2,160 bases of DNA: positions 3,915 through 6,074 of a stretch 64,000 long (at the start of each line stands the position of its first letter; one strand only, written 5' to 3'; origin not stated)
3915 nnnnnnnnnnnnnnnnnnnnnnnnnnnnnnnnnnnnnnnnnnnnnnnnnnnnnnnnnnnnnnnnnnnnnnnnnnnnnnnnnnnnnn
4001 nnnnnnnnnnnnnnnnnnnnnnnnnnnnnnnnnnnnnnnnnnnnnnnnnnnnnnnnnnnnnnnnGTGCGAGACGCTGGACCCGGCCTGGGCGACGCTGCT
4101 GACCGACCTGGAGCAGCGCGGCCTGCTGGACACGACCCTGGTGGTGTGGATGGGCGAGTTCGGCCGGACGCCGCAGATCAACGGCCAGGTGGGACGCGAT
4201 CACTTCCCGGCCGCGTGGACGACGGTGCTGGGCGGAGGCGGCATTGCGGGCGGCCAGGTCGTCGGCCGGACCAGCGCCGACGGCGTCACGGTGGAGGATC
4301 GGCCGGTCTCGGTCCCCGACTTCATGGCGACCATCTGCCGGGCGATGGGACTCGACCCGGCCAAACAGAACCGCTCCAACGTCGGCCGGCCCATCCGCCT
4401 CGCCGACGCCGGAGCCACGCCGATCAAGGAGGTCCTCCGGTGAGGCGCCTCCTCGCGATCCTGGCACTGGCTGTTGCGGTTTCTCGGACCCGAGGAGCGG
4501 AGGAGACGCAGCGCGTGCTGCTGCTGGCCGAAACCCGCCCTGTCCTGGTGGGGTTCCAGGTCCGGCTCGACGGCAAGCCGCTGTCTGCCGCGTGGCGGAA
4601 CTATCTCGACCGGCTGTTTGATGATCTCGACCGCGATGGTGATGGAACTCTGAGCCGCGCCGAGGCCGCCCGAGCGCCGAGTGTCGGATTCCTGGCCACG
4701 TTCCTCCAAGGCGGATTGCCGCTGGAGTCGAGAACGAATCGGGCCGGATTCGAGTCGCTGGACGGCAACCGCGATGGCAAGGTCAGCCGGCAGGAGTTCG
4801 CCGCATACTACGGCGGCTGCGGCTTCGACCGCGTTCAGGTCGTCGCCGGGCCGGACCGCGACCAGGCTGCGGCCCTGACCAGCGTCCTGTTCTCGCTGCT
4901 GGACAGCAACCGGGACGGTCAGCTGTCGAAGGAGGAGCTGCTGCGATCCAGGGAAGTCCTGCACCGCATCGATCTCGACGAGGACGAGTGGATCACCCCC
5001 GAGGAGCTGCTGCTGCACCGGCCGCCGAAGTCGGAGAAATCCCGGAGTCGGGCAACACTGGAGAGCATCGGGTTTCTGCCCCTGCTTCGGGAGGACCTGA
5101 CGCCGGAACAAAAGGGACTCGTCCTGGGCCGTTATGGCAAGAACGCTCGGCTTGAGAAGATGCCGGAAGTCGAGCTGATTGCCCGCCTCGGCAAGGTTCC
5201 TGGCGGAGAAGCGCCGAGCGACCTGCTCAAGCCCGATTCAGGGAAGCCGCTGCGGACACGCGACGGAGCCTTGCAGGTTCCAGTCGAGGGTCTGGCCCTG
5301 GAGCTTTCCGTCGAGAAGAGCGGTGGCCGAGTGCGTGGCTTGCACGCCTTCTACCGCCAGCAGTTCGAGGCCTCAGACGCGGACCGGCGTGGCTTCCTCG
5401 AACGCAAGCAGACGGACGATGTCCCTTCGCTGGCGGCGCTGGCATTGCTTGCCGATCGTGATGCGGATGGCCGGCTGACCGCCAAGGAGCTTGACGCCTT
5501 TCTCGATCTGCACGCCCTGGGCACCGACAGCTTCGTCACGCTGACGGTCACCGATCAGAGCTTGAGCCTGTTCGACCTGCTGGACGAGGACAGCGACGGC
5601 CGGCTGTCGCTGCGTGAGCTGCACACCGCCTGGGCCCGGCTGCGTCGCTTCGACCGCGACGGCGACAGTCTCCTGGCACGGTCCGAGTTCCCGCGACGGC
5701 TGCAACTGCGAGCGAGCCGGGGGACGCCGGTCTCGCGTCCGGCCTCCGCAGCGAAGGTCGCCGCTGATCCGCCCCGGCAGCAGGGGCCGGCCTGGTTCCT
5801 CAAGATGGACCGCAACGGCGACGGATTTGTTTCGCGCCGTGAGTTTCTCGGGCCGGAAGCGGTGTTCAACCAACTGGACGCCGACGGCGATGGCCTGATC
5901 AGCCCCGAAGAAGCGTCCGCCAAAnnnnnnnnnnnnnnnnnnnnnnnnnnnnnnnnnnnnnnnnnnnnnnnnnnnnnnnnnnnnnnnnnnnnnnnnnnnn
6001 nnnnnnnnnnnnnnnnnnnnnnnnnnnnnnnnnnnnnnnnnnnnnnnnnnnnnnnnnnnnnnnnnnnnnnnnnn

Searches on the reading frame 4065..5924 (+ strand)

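Call 27: search_protein_families(library=pfam, proteins=[window:4065-5924:+], max_evalue=0.01)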
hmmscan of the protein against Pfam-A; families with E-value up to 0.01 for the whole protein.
window:4065-5924:+ (620 aa): 7 families
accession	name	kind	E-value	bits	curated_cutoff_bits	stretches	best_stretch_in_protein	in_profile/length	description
PF13202.12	EF-hand_5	-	2.1e-32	109.5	25.9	4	599-616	3-20/25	EF hand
PF00036.39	EF-hand_1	-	1e-31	106.6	25.4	1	181-200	2-21/29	EF hand domain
PF13499.12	EF-hand_7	-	2.3e-31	108.4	30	3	180-249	3-66/67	EF-hand domain pair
PF13405.12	EF-hand_6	-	2.9e-31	104.6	25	0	181-201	2-22/30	EF-hand domain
PF13833.12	EF-hand_8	-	1.3e-10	41.3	28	0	273-293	28-48/54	EF-hand domain pair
PF10591.15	SPARC_Ca_bdg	-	6.3e-05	23.7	22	0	275-299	59-83/113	Secreted protein acidic and rich in cysteine Ca binding region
PF25825.1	SAPC2_N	-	0.0029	17.9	27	0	501-524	12-35/80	SAPC2 EF-hand like N-terminal domain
